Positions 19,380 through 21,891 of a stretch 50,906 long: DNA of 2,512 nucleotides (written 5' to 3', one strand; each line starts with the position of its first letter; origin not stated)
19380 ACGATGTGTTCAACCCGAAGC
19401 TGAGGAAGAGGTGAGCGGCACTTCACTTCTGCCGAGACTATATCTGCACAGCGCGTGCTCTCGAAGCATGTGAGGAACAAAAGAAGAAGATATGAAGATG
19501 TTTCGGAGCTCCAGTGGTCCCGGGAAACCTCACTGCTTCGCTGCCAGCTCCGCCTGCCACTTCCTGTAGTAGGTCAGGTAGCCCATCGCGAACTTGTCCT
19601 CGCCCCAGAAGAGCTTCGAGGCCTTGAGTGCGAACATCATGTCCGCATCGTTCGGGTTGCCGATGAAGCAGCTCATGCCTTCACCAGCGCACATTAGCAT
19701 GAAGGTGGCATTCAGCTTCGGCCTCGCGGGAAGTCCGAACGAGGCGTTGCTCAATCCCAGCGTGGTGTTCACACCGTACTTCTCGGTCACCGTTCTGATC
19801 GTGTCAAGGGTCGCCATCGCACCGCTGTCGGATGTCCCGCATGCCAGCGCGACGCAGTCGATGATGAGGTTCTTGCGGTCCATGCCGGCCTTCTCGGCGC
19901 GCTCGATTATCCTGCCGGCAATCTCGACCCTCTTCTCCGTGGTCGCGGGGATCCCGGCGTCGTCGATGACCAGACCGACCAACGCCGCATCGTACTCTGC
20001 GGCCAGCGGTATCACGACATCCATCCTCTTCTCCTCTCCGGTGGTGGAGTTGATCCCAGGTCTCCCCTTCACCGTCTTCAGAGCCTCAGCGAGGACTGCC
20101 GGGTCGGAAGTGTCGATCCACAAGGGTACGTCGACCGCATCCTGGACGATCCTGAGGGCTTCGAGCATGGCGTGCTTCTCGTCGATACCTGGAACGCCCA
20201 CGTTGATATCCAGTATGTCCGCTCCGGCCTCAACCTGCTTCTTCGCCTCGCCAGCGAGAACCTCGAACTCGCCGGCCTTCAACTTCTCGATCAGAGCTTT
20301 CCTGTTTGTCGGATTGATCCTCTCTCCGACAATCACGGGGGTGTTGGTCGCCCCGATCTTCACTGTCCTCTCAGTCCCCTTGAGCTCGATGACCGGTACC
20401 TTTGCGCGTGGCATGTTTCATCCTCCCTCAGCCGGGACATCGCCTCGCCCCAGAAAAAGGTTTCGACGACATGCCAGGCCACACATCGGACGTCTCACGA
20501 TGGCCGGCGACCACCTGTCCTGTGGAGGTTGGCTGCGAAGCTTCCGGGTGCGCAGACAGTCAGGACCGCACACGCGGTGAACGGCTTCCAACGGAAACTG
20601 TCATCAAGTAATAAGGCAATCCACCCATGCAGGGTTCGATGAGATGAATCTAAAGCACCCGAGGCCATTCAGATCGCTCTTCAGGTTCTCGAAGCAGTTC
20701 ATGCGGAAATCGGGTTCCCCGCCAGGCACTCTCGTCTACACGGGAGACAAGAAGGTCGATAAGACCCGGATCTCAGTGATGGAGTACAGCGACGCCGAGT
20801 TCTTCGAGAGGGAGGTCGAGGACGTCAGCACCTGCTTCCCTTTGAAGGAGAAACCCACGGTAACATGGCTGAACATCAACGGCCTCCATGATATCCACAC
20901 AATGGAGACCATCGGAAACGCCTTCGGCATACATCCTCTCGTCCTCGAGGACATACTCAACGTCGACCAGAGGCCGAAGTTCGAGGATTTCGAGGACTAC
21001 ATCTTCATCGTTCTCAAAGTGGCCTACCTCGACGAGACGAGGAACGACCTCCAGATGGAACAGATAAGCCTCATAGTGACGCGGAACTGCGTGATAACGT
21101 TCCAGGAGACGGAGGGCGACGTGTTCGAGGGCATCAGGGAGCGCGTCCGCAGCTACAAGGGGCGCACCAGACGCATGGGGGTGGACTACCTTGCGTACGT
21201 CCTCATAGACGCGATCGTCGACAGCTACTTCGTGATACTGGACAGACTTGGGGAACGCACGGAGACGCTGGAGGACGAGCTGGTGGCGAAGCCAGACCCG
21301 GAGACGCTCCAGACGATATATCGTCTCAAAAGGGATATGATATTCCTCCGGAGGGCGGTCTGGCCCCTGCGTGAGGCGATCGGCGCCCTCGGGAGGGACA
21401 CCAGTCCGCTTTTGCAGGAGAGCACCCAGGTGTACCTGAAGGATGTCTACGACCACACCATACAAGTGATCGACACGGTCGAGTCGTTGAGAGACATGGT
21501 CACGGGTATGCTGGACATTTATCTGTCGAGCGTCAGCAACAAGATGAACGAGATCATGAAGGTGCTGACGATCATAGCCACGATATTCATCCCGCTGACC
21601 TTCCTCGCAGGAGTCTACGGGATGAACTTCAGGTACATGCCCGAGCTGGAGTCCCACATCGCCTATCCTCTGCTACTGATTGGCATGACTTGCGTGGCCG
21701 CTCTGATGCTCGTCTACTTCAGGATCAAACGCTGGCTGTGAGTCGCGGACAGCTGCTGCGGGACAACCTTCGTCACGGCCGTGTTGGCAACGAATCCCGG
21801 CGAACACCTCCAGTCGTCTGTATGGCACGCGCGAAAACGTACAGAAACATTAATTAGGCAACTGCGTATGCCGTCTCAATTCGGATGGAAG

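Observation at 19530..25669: Complete corrinoid methyl-transfer module: two pyrrolysine-free MttB-family enzymes, a corrinoid protein and a pterin-binding methyltransferase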

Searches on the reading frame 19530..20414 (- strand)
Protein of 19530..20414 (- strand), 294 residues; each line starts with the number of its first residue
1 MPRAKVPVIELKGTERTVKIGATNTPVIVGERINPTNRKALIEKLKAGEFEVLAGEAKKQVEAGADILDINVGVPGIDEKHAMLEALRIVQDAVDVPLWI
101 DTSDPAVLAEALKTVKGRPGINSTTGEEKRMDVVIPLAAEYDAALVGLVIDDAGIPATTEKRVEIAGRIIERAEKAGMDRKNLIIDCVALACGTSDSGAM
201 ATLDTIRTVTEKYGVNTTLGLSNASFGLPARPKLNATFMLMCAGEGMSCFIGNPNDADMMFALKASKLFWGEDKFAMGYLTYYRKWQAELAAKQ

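Call 4: search_protein_families(library=ncbifam, proteins=[window:19530-20414:-])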
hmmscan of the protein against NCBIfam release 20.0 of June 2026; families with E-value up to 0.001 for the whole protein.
window:19530-20414:- (294 aa): 7 families
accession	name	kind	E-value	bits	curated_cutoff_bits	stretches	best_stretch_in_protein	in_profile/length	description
NF005719.0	PRK07535.1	domain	1.2e-80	270.5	259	1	27-288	2-263/268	methyltetrahydrofolate:corrinoid/iron-sulfur protein methyltransferase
TIGR02082.1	metH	equivalog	7.6e-40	136.4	1010.85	1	16-263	333-595/1182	methionine synthase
NF040758.1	CODH_ACS_meth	exception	1.8e-37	129.1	370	1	27-280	5-259/261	carbon monoxide dehydrogenase/acetyl-CoA synthase methytransferase subunit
NF007024.0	PRK09490.1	equivalog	3.3e-24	84.8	1497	1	9-254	344-603/1234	methionine synthase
TIGR00284.1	TIGR00284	hypoth_equivalog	2.6e-05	23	256.65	1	45-188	159-288/497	dihydropteroate synthase-like protein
TIGR01496.1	DHPS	equivalog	9.1e-05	22.2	162.6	1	56-222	28-205/258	dihydropteroate synthase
NF002142.0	PRK00979.1-1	subfamily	0.0003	19.9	287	1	18-225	14-221/306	tetrahydromethanopterin S-methyltransferase subunit H family protein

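Call 8: search_protein_families(library=pfam, proteins=[window:19530-20414:-])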
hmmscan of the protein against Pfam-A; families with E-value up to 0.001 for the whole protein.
window:19530-20414:- (294 aa): 2 families
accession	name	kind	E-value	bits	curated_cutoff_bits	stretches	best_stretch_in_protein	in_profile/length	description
PF00809.28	Pterin_bind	-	1.7e-26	93.8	25.5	1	31-251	2-242/244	Pterin binding enzyme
PF03599.22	CdhD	-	4.2e-08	32.8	24.8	1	40-208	47-197/387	CO dehydrogenase/acetyl-CoA synthase delta subunit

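Call 14: find_encoding_contigs(protein=window:19530-20414:-, flank=10000, max_places=6)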
Protein window:19530-20414:- (294 aa): 2 contigs read that carry it; 2 places shown.
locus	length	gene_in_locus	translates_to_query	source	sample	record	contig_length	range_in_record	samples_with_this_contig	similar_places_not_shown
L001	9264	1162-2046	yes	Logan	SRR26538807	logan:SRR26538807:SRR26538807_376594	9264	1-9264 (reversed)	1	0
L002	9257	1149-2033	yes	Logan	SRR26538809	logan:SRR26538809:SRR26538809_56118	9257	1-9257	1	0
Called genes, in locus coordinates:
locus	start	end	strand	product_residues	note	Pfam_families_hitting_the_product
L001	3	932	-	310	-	?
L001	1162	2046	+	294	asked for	PF03599:CdhD, PF00809:Pterin_bind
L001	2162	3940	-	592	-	PF18911:PKD_4, PF00801:PKD, PF22352:K319L-like_PKD, PF00801:PKD (weak), PF18911:PKD_4, PF12911:OppC_N (weak), PF00528:BPD_transp_1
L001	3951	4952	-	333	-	PF19300:BPD_transp_1_N, PF00528:BPD_transp_1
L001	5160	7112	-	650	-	PF00496:SBP_bac_5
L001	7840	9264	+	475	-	?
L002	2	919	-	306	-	?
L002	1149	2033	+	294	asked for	PF03599:CdhD, PF00809:Pterin_bind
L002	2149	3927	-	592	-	PF18911:PKD_4, PF00801:PKD, PF22352:K319L-like_PKD, PF00801:PKD (weak), PF18911:PKD_4, PF12911:OppC_N (weak), PF00528:BPD_transp_1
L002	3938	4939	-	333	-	PF19300:BPD_transp_1_N, PF00528:BPD_transp_1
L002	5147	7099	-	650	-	PF00496:SBP_bac_5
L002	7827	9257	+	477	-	?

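Call 16: search_solved_structures(query=window:19530-20414:-, show_alignments=0)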
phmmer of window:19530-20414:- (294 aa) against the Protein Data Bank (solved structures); distinct sequences matched with E-value up to 0.001: 17.
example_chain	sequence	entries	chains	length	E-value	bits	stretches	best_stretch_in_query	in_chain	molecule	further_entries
4o0q_A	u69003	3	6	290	1.6e-35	125.8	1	25-285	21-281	Dihydropteroate synthase DHPS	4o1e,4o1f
2yci_X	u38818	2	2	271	7.6e-35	123.6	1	27-284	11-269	5-METHYLTETRAHYDROFOLATE CORRINOID/IRON SULFUR PROTEIN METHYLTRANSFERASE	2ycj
2yck_X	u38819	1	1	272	7.6e-35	123.6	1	27-284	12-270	5-METHYLTETRAHYDROFOLATE CORRINOID/IRON SULFUR PROTEIN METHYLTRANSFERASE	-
1q7m_A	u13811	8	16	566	6.4e-32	114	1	26-268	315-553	5-methyltetrahydrofolate S-homocysteine methyltransferase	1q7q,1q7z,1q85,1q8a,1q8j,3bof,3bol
8g3h_A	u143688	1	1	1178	1e-29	106.7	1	23-251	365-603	Methionine synthase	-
2e7f_A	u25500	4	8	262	1.8e-28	102.6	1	28-264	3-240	5-methyltetrahydrofolate corrinoid/iron sulfur protein methyltransferase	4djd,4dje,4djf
1f6y_A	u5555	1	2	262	3e-28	101.9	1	28-262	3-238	5-METHYLTETRAHYDROFOLATE CORRINOID/IRON SULFUR PROTEIN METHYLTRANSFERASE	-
9cbr_A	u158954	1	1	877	1.3e-27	99.9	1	25-250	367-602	Methionine synthase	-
9cbp_A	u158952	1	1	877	1.3e-27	99.8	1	25-250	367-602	Methionine synthase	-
5von_A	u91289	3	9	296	2.1e-27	99.1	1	27-251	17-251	5-methyltetrahydrofolate homocysteine S-methyltransferase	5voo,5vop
2ogy_A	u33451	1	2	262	2.5e-27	98.9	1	28-264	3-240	5-methyltetrahydrofolate corrinoid/iron sulfur protein methyltransferase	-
8ssc_A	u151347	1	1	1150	3.7e-27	98.3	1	25-250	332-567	Methionine synthase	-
9cbo_A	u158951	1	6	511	1.5e-26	96.4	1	28-250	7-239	Methionine synthase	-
9cbq_A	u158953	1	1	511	1.5e-26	96.4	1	28-250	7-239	Methionine synthase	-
4ccz_A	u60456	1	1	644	1e-16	64.1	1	18-257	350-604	METHIONINE SYNTHASE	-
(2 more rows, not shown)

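Call 40: find_homologous_proteins(query=window:19530-20414:-)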
Query window:19530-20414:- (294 aa): 1971 proteins with E <= 0.001 among 5398 candidates; the best 120 are listed.
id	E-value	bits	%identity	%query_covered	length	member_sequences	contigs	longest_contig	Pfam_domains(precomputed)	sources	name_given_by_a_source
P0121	2.0e-183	626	97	100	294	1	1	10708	PF00809.29,PF03599.23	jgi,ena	-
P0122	4.2e-182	621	96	100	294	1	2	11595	PF00809.29,PF03599.23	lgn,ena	-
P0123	2.0e-181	619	96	100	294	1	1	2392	PF00809.29,PF03599.23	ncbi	ncbi:MAG: dihydropteroate synthase [Thermoplasmata archaeon]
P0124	7.3e-181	617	96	100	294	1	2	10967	PF00809.29,PF03599.23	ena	-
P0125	6.0e-180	614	95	100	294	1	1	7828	PF00809.29,PF03599.23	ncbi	-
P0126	3.3e-178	609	94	100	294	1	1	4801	PF00809.29,PF03599.23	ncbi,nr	ncbi:MAG TPA: dihydropteroate synthase [Thermoplasmata archaeon]|nr:dihydropteroate synthase [Thermo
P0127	5.5e-173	592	92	100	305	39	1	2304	PF00809.29,PF03599.23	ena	-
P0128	2.5e-168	576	90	99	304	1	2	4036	PF00809.29,PF03599.23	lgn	-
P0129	1.6e-166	570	88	99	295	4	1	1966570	PF00809.29,PF03599.23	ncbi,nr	ncbi:MAG: dihydropteroate synthase [Methanobacteriota archaeon]|nr:MAG: dihydropteroate synthase [Eu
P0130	2.3e-165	567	89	98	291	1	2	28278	PF00809.29,PF03599.23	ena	-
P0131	2.1e-163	560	86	100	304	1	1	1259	PF00809.29,PF03599.23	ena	-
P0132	3.0e-161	553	86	100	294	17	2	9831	PF00809.29,PF03599.23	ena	-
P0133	1.1e-153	528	84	99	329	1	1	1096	PF00809.29,PF03599.23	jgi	jgi:5-methyltetrahydrofolate--homocysteine methyltransferase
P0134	3.2e-153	527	81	100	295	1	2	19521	PF00809.29,PF03599.23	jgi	jgi:5-methyltetrahydrofolate--homocysteine methyltransferase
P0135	6.8e-152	522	80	100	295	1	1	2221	PF00809.29,PF03599.23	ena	-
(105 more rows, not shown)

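Call 43: search_solved_structures(query=window:19530-20414:-, max_evalue=10, show_alignments=2)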
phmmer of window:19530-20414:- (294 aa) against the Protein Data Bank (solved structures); distinct sequences matched with E-value up to 10: 21.
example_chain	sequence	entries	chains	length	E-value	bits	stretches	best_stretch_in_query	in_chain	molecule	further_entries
4o0q_A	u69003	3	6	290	1.6e-35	125.8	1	25-285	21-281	Dihydropteroate synthase DHPS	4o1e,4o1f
2yci_X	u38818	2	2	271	7.6e-35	123.6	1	27-284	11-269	5-METHYLTETRAHYDROFOLATE CORRINOID/IRON SULFUR PROTEIN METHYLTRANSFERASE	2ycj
2yck_X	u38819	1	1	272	7.6e-35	123.6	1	27-284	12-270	5-METHYLTETRAHYDROFOLATE CORRINOID/IRON SULFUR PROTEIN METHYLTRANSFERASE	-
1q7m_A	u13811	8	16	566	6.4e-32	114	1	26-268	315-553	5-methyltetrahydrofolate S-homocysteine methyltransferase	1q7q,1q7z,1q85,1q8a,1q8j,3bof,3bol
8g3h_A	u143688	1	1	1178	1e-29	106.7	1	23-251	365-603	Methionine synthase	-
2e7f_A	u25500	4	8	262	1.8e-28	102.6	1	28-264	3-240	5-methyltetrahydrofolate corrinoid/iron sulfur protein methyltransferase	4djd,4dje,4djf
1f6y_A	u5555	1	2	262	3e-28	101.9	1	28-262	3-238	5-METHYLTETRAHYDROFOLATE CORRINOID/IRON SULFUR PROTEIN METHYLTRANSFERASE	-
9cbr_A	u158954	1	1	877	1.3e-27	99.9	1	25-250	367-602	Methionine synthase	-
9cbp_A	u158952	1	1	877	1.3e-27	99.8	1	25-250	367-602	Methionine synthase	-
5von_A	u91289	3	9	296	2.1e-27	99.1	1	27-251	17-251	5-methyltetrahydrofolate homocysteine S-methyltransferase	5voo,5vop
2ogy_A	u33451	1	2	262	2.5e-27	98.9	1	28-264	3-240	5-methyltetrahydrofolate corrinoid/iron sulfur protein methyltransferase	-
8ssc_A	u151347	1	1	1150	3.7e-27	98.3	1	25-250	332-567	Methionine synthase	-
9cbo_A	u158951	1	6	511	1.5e-26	96.4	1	28-250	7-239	Methionine synthase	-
9cbq_A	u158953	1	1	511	1.5e-26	96.4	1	28-250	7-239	Methionine synthase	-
4ccz_A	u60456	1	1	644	1e-16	64.1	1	18-257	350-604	METHIONINE SYNTHASE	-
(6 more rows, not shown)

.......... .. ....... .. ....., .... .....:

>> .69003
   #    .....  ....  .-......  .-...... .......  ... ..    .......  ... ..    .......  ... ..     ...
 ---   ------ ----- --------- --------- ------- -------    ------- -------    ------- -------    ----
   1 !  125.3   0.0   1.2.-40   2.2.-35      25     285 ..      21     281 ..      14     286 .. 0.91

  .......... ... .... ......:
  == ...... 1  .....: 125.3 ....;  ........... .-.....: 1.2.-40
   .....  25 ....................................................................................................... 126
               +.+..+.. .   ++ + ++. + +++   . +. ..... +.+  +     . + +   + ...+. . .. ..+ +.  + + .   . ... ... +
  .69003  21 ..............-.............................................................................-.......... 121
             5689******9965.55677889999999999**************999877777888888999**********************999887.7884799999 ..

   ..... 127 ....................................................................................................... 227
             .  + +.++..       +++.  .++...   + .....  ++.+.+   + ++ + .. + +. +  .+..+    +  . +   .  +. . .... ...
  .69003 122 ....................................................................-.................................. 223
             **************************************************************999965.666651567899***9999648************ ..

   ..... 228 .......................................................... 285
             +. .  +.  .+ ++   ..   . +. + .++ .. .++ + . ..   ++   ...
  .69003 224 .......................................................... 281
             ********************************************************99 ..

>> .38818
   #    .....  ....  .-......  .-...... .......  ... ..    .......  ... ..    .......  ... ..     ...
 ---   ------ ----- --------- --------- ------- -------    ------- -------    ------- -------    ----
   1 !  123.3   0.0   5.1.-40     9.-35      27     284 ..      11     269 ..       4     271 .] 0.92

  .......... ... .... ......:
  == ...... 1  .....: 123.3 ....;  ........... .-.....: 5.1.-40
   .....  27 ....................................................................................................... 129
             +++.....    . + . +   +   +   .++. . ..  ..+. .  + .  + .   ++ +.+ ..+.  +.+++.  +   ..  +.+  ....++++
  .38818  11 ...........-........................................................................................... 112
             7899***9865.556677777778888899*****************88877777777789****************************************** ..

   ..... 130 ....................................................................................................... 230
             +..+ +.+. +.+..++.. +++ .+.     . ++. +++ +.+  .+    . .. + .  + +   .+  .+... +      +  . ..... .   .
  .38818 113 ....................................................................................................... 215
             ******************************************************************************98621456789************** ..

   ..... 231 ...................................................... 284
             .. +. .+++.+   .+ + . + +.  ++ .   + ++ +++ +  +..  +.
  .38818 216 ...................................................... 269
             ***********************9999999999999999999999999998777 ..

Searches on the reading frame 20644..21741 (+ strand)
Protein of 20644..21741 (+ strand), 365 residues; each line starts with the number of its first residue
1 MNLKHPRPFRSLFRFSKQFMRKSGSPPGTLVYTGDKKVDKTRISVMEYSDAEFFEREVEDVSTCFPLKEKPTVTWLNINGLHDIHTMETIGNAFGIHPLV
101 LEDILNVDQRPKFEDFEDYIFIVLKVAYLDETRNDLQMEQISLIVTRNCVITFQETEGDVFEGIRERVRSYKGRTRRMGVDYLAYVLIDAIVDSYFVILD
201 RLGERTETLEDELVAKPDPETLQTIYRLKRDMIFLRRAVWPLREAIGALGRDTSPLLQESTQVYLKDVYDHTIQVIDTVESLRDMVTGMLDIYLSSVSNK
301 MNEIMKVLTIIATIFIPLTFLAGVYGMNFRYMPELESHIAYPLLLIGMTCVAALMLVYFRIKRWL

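Call 4: search_protein_families(library=ncbifam, proteins=[window:20644-21741:+])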
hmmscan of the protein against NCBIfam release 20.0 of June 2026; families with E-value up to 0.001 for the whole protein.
window:20644-21741:+ (365 aa): 2 families
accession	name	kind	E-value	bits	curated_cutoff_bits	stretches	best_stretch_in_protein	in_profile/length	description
TIGR00383.1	corA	equivalog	4.8e-96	321.9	200.75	1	63-365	19-320/320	magnesium/cobalt transporter CorA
NF007092.0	PRK09546.1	equivalog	4.4e-19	68.8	292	1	74-365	41-327/327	zinc transporter ZntB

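Call 8: search_protein_families(library=pfam, proteins=[window:20644-21741:+])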
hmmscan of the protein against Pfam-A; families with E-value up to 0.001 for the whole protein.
window:20644-21741:+ (365 aa): 1 family
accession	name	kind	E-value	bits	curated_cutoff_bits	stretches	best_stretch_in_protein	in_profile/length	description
PF01544.23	CorA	-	6e-74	249.4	27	1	73-360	4-291/292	CorA-like Mg2+ transporter protein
